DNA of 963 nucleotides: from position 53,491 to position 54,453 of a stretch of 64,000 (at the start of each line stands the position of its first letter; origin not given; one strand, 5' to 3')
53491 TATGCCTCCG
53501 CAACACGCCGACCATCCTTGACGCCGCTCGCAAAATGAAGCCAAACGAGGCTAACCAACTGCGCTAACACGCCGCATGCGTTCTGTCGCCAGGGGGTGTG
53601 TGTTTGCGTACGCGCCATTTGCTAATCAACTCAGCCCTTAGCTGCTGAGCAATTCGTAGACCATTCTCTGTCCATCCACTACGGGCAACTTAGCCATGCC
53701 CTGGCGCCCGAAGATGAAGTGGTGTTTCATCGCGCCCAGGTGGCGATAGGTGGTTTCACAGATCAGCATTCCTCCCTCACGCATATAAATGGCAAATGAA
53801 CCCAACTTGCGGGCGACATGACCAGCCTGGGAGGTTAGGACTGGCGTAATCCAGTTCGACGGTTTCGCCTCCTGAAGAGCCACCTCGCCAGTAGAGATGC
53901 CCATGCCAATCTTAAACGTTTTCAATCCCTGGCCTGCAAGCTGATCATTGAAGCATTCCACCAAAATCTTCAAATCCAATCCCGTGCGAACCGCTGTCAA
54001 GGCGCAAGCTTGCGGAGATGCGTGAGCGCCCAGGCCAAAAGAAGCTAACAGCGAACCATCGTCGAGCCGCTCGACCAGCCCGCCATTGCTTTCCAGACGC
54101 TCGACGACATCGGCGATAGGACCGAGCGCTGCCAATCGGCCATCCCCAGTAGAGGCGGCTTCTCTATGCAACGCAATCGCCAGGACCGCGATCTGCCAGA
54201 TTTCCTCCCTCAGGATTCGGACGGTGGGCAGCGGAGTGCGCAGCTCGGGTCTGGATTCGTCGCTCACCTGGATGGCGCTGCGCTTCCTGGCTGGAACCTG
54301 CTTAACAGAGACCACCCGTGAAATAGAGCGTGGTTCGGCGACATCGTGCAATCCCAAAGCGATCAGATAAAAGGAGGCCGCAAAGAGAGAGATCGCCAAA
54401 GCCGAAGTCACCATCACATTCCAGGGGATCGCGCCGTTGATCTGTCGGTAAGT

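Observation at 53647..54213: ABC permease fused to a degenerate class III adenylyl/guanylyl-cyclase-like domain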

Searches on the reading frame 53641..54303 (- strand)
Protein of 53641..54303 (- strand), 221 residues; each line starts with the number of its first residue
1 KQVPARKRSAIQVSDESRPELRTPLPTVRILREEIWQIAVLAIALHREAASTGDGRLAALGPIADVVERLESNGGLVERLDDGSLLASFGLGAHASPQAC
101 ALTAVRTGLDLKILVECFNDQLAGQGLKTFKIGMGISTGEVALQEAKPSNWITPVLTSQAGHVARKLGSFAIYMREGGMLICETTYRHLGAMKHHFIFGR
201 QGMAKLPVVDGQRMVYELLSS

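Call 3: search_protein_families(library=pfam, proteins=[window:53647-54303:-], max_evalue=1)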
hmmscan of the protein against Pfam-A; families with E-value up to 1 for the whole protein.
window:53647-54303:- (219 aa): 0 families

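Call 4: search_protein_families(library=ncbifam, proteins=[window:53647-54303:-], max_evalue=1)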
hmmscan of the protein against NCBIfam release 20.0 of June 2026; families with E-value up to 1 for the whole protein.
window:53647-54303:- (219 aa): 1 family
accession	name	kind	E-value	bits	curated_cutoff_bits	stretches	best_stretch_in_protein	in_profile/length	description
TIGR03903.1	TOMM_kin_cyc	equivalog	0.0066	14.3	705.75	1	83-212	342-457/1267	TOMM system kinase/cyclase fusion protein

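Call 5: find_homologous_proteins(query=window:53641-54303:-, max_evalue=0.001)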
Query window:53641-54303:-: 2629 candidates shared short words with the query, none scored E <= 0.001.

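Call 6: search_solved_structures(query=window:53641-54303:-, max_evalue=10, show_alignments=3)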
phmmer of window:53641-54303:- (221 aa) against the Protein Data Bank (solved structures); distinct sequences matched with E-value up to 10: 2.
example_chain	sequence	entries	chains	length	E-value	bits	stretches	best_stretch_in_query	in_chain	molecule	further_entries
2w01_A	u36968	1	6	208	1.3e-07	34.7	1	61-145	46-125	ADENYLATE CYCLASE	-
6fht_A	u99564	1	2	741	1.1e-06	31.7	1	61-144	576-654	Bacteriophytochrome,Adenylate cyclase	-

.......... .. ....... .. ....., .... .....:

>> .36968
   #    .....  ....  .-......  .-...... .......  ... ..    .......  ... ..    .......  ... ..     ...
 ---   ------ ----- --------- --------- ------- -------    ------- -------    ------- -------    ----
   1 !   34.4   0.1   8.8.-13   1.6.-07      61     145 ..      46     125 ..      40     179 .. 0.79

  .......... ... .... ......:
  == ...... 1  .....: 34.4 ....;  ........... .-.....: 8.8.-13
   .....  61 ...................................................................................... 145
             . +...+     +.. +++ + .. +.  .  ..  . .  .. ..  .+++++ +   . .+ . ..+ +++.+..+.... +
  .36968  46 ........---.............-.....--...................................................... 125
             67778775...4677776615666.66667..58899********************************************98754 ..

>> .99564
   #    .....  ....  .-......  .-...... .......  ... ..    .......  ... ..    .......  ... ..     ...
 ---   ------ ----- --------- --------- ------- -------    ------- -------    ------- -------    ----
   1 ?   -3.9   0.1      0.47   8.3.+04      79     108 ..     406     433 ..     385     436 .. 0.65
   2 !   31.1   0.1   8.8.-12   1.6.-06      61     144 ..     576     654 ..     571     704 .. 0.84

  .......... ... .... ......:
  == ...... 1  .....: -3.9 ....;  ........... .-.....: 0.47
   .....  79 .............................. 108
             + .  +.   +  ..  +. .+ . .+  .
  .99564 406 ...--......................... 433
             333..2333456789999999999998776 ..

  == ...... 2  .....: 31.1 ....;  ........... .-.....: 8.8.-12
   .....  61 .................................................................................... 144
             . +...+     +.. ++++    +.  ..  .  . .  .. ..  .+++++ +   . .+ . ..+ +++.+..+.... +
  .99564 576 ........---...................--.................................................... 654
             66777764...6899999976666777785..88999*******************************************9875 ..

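Call 15: search_protein_representatives(protein=window:53641-54303:-)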
Query: 221 residues. Proteins with E-value up to 0.001 (for the whole library): 61; up to 1e-10: 18; up to 1e-30: 2. The best 61 are listed.
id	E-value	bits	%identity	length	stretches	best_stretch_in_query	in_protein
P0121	5.1e-45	170.0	57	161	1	70-219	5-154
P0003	1.4e-38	148.9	75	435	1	2-112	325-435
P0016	3.5e-30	121.5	39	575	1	63-219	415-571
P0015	9.8e-26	107.0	37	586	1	61-219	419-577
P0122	5.2e-19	85.0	37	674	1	63-219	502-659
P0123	4.4e-18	82.0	34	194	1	62-209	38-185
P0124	2.3e-17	79.6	33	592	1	58-218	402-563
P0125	1.4e-14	70.5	36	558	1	70-218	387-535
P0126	2.3e-13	66.6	34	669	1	60-219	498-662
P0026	5.7e-13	65.3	35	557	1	85-219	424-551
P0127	9.1e-13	64.6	27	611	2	47-218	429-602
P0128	1.5e-12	63.9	29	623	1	52-218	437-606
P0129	2.4e-12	63.3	34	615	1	57-219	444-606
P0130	2.4e-12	63.2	28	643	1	64-219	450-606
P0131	4.8e-12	62.3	31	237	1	56-218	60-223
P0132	2.2e-11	60.1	36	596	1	68-219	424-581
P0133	4.4e-11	59.1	32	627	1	63-219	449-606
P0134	5.4e-11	58.8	32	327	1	50-218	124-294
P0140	9.5e-09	51.5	29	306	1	66-218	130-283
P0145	6.7e-07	45.5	31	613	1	67-218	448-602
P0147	9.0e-07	45.0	26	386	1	70-217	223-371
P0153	2.5e-05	40.3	31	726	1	65-221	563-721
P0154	3.1e-05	40.0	30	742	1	65-196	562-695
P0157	6.2e-05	39.0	28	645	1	74-214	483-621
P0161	1.4e-04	37.9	26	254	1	63-213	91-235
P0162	1.7e-04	37.6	29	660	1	70-219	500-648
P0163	1.8e-04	37.5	26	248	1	56-219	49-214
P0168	3.1e-04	36.7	30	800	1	67-213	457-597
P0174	7.0e-04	35.6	31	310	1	85-219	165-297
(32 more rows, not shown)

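Call 17: search_protein_families(library=pfam, alignment_id=A3, max_evalue=0.001)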
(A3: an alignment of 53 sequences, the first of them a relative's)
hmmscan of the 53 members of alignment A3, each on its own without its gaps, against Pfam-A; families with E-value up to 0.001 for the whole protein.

A. member 1, P0122 (674 aa): 3 families
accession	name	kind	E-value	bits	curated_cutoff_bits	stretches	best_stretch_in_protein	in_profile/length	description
PF07690.21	MFS_1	-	9.1e-49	166.7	33.4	2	10-217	3-220/347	Major Facilitator Superfamily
PF00211.25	Guanylate_cyc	-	1.7e-09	37.9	21.9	1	525-653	62-177/183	Adenylate and Guanylate cyclase catalytic domain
PF12832.13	MFS_1_like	-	1.7e-09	37.6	25.2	1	3-160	212-371/373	MFS_1 like family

B. families by the number of members that match (of 53 scanned): 49 families (the first 25 are shown)
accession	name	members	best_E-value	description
PF00211.25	Guanylate_cyc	40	5.8e-35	Adenylate and Guanylate cyclase catalytic domain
PF00672.30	HAMP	21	8e-17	HAMP domain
PF14827.12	dCache_3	15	8.3e-18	Double sensory domain of two-component sensor kinase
PF07690.21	MFS_1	6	1.5e-51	Major Facilitator Superfamily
PF13424.12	TPR_12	5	7.2e-35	Tetratricopeptide repeat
PF13191.12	AAA_16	5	1e-23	AAA ATPase domain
PF17874.7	TPR_MalT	5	1.4e-14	MalT-like TPR region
PF12832.13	MFS_1_like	5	1.6e-11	MFS_1 like family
PF00515.34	TPR_1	4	2.5e-16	Tetratricopeptide repeat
PF07719.23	TPR_2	4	2.6e-16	Tetratricopeptide repeat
PF13181.12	TPR_8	4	9.9e-14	Tetratricopeptide repeat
PF13401.12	AAA_22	4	7e-07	AAA domain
PF13374.12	TPR_10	3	1.3e-18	Tetratricopeptide repeat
PF24463.1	DUF7577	3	2.1e-06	Domain of unknown function (DUF7577)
PF12773.13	DZR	2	9.5e-12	Double zinc ribbon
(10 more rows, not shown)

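Call 18: search_protein_families(library=pfam, alignment_id=A2, max_evalue=0.1)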
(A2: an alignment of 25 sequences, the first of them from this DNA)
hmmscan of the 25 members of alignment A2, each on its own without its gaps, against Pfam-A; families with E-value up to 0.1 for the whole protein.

A. member 1, seq(196 aa): 0 families

B. families by the number of members that match (of 25 scanned): 5 families
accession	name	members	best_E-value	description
PF00211.25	Guanylate_cyc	6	1.5e-08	Adenylate and Guanylate cyclase catalytic domain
PF22721.1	TBP-TOTE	1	0.033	TATA-binding-like protein domain of the TOTE conflict systems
PF25815.1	CTHRC1_C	1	0.044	CTHRC1, C-terminal domain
PF22943.2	HTH_68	1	0.048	Putative helix-turn-helix domain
PF06697.18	DUF1191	1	0.084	Protein of unknown function (DUF1191)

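Call 19: search_solved_structures(query=A2, max_evalue=0.001, show_alignments=2)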
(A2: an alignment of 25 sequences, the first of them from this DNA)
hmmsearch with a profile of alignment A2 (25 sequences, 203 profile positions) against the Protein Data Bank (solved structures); distinct sequences matched with E-value up to 0.001: 7.
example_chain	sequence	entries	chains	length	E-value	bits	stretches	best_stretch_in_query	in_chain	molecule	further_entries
3r5g_A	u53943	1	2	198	1.7e-11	47.6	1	10-200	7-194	CyaB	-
2w01_A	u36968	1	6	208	8.4e-11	45.3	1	9-163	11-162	ADENYLATE CYCLASE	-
6fht_A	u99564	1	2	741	1e-09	41.8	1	9-162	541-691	Bacteriophytochrome,Adenylate cyclase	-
4oya_A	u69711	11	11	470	1.4e-05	28.2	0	8-147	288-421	Adenylate cyclase type 10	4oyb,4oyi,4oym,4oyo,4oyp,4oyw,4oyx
4clf_A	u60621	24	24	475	1.5e-05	28.2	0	8-147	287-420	ADENYLATE CYCLASE TYPE 10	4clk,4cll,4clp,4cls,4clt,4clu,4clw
4cm0_A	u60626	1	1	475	1.5e-05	28.2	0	8-147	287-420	SOLUBLE ADENYLYL CYCLASE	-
4cm2_A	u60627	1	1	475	1.7e-05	28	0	8-147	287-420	ADENYLATE CYCLASE TYPE 10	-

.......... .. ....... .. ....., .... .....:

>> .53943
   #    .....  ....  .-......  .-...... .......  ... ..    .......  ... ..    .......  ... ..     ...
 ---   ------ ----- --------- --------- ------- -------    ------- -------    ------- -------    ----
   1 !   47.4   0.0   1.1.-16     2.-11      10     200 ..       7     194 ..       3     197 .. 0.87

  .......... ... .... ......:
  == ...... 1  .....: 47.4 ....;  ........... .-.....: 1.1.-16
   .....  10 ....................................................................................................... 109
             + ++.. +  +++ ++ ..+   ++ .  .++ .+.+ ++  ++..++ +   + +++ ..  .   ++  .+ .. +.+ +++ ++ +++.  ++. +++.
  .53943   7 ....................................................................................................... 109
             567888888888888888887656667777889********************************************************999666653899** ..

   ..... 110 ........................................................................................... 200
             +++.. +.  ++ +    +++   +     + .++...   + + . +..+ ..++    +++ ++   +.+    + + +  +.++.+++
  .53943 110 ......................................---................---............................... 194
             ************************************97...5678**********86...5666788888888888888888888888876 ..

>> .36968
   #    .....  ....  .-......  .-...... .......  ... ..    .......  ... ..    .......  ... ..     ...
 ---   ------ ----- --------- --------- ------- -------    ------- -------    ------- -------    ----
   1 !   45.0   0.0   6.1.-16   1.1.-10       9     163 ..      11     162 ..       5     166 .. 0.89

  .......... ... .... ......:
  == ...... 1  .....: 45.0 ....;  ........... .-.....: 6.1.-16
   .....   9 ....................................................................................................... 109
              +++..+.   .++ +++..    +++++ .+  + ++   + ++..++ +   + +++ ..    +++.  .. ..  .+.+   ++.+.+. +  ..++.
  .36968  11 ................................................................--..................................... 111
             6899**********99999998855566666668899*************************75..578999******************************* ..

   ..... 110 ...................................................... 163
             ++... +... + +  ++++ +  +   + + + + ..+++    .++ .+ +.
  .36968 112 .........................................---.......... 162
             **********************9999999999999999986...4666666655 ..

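Call 26: predict_structure(alignment_id=A2)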
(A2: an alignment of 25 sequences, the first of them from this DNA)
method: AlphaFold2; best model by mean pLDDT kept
length: 196 residues; sequences in the alignment: 25
mean_pLDDT: 91.4   pTM: 0.88
mean pLDDT of the five models: 91.4, 91.1, 90.7, 90.1, 90.0
residues with pLDDT >= 90: 154; 70-90: 24; 50-70: 18; < 50: 0
segments of 3 or more residues with pLDDT < 50: none
pLDDT, mean of each block of 10 residues (from residue 1): 76 97 67 73 96 96 93 98 97 93 94 93 84 97 97 97 97 98 90 97
secondary structure, 60 per line:
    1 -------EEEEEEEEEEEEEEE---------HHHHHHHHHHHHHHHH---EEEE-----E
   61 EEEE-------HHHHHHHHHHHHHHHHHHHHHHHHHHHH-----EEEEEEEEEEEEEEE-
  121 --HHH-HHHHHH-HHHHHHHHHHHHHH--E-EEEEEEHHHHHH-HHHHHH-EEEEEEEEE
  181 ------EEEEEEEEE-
elements in order: E8-22 H32-47 E51-54 E60-64 H72-99 E105-119 H127-132 H134-147 E152-157 H158-163 H165-170 E172-180 E187-195

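Call 30: fold_search(model_id=the predicted structure, library=pdb)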
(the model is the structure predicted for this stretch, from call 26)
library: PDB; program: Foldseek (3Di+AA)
matches with E <= 10: 1174; with E <= 0.001: 174
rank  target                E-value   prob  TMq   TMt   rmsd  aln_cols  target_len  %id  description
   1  6fht_B                6.5e-11  1.00  0.72  0.22   4.9       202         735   20  Crystal structure of an artificial phytochrome regulated adenylate/guanylate cyclase in its dark adapted Pr form (released 2018-04-18)
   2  6fht_A                1.0e-10  1.00  0.71  0.21   3.9       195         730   20  Crystal structure of an artificial phytochrome regulated adenylate/guanylate cyclase in its dark adapted Pr form (released 2018-04-18)
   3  2w01_C                2.5e-10  1.00  0.69  0.67   4.3       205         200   19  Crystal structure of the guanylyl cyclase Cya2 (released 2008-09-30)
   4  2w01_B                3.4e-10  1.00  0.69  0.68   4.4       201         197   20  Crystal structure of the guanylyl cyclase Cya2 (released 2008-09-30)
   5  2w01_A                3.8e-10  1.00  0.69  0.67   4.6       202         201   19  Crystal structure of the guanylyl cyclase Cya2 (released 2008-09-30)
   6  2w01_D                4.3e-10  1.00  0.72  0.71   3.5       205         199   18  Crystal structure of the guanylyl cyclase Cya2 (released 2008-09-30)
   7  3r5g_A                6.2e-10  1.00  0.72  0.72   3.1       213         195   15  Crystal structure of the adenylyl cyclase CyaB from P. aeruginosa (released 2012-01-11)
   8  1wc1_A                9.0e-10  1.00  0.70  0.70   4.4       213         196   14  Soluble adenylyl cyclase CyaC from S. platensis in complex with Rp- ATPalphaS (released 2004-12-20)
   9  1wc1_B                9.0e-10  1.00  0.69  0.69   4.5       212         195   13  Soluble adenylyl cyclase CyaC from S. platensis in complex with Rp- ATPalphaS (released 2004-12-20)
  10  1wc1_C                1.0e-09  1.00  0.67  0.69   5.0       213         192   14  Soluble adenylyl cyclase CyaC from S. platensis in complex with Rp- ATPalphaS (released 2004-12-20)
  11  3r5g_B                1.2e-09  1.00  0.73  0.73   4.5       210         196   17  Crystal structure of the adenylyl cyclase CyaB from P. aeruginosa (released 2012-01-11)
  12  1wc3_B                1.6e-09  1.00  0.71  0.71   4.5       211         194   14  Soluble adenylyl cyclase CyaC from S. platensis in complex with alpha, beta-methylene-ATP and Strontium (released 2004-12-20)
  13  2bw7_B                2.2e-09  1.00  0.65  0.66   5.2       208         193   15  A novel mechanism for adenylyl cyclase inhibition from the crystal structure of its complex with catechol estrogen (released 2005-07-20)
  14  1wc0_B                3.7e-09  1.00  0.68  0.68   5.1       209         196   15  Soluble adenylyl cyclase CyaC from S. platensis in complex with alpha, beta-methylene-ATP (released 2004-12-20)
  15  1wc5_D                4.1e-09  1.00  0.66  0.67   5.0       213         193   14  Soluble adenylyl cyclase CyaC from S. platensis in complex with alpha, beta-methylene-ATP in presence of bicarbonate (released 2004-12-20)
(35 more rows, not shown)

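Call 35: find_related_loci(query=A4, collection=genome_contigs, flank=10000)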
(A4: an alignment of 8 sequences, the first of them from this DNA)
Query A4 (196 aa) in genome_contigs; peptide patterns used: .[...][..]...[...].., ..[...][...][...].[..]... (x = any residue, [..] = any of these).
31 stretches matched a pattern, but none encodes a relative of the query by tblastn (E <= 1e-3).

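Call 58: search_protein_families(library=pfam, proteins=[P0126, P0132, P0145, P0133, P0157, P0162, P0125, P0124, P0130, P0129], max_evalue=0.001)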
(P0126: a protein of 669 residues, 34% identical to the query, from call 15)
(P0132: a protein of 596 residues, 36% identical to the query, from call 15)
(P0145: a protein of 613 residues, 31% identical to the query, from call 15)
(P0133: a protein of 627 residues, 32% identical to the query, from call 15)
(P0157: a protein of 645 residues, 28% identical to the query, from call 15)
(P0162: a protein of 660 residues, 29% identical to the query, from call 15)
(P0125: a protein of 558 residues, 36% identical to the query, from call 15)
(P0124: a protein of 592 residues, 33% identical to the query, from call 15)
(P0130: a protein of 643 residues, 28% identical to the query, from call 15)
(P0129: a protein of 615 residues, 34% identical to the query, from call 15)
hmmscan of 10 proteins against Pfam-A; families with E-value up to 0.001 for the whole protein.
P0126 (669 aa): 3 families
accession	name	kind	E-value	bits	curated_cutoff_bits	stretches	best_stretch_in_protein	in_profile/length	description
PF07690.21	MFS_1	-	9.5e-47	160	33.4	2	17-216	1-205/347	Major Facilitator Superfamily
PF12832.13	MFS_1_like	-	7.3e-06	25.7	25.2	0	178-354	163-345/373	MFS_1 like family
PF00211.25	Guanylate_cyc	-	0.00013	22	21.9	1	540-650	75-171/183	Adenylate and Guanylate cyclase catalytic domain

P0132 (596 aa): 1 family
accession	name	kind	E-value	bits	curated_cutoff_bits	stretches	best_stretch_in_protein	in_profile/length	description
PF07690.21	MFS_1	-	9.5e-45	153.4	33.4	2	3-187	9-194/347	Major Facilitator Superfamily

P0145 (613 aa): 2 families
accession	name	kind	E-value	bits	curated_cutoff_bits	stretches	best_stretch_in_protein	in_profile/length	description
PF07690.21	MFS_1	-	3e-41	141.9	33.4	2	19-247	3-230/347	Major Facilitator Superfamily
PF12832.13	MFS_1_like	-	2e-09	37.4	25.2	1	10-157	210-359/373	MFS_1 like family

P0133 (627 aa): 2 families
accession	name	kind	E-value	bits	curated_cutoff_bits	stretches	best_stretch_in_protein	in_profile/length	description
PF14827.12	dCache_3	-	5e-13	49.6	25.7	1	51-233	2-167/239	Double sensory domain of two-component sensor kinase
PF00672.30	HAMP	-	5.5e-12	46.2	25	1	335-381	2-48/53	HAMP domain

P0157 (645 aa): 3 families
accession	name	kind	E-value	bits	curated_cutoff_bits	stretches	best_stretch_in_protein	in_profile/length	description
PF07690.21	MFS_1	-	8.8e-43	147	33.4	2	18-252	2-232/347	Major Facilitator Superfamily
PF12832.13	MFS_1_like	-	1.6e-11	44.4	25.2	1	8-170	208-372/373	MFS_1 like family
PF00083.30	Sugar_tr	-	5.1e-06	26.1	22.3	1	67-184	66-185/452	Sugar (and other) transporter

P0162 (660 aa): 3 families
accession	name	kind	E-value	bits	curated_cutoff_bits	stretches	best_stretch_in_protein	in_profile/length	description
PF07690.21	MFS_1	-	1.5e-51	175.8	33.4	2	18-227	2-212/347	Major Facilitator Superfamily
PF12832.13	MFS_1_like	-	5.5e-09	36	25.2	1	35-379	22-371/373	MFS_1 like family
PF00083.30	Sugar_tr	-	2.9e-06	26.9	22.3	1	260-386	49-181/452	Sugar (and other) transporter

P0125 (558 aa): 3 families
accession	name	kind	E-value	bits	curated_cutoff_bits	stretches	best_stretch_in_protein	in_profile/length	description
PF14827.12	dCache_3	-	5.4e-15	56.1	25.7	2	6-66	25-87/239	Double sensory domain of two-component sensor kinase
PF00672.30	HAMP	-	6.2e-14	52.5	25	1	267-317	2-52/53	HAMP domain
PF00211.25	Guanylate_cyc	-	1.8e-13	50.9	21.9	1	349-528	8-175/183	Adenylate and Guanylate cyclase catalytic domain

P0124 (592 aa): 2 families
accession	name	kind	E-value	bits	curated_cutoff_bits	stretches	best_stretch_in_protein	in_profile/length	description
PF00528.27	BPD_transp_1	-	3.1e-12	47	26.4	1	138-327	1-183/184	Binding-protein-dependent transport system inner membrane component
PF12911.12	OppC_N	-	1.9e-07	31.3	23.9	1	35-70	1-36/53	N-terminal TM domain of oligopeptide transport permease C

P0130 (643 aa): 3 families
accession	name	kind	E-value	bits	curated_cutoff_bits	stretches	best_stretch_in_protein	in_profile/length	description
PF00211.25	Guanylate_cyc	-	2.3e-21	76.7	21.9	1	417-601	7-178/183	Adenylate and Guanylate cyclase catalytic domain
PF00672.30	HAMP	-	4.4e-14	53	25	1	329-381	1-53/53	HAMP domain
PF14827.12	dCache_3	-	3.5e-10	40.3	25.7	1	48-285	2-223/239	Double sensory domain of two-component sensor kinase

P0129 (615 aa): 3 families
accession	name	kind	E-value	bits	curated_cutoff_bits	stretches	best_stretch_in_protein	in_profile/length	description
PF00672.30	HAMP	-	5.6e-15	55.8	25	1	336-386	2-52/53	HAMP domain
PF14827.12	dCache_3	-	1.6e-14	54.5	25.7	1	49-294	3-229/239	Double sensory domain of two-component sensor kinase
PF00211.25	Guanylate_cyc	-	2.5e-13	50.4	21.9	1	436-594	24-171/183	Adenylate and Guanylate cyclase catalytic domain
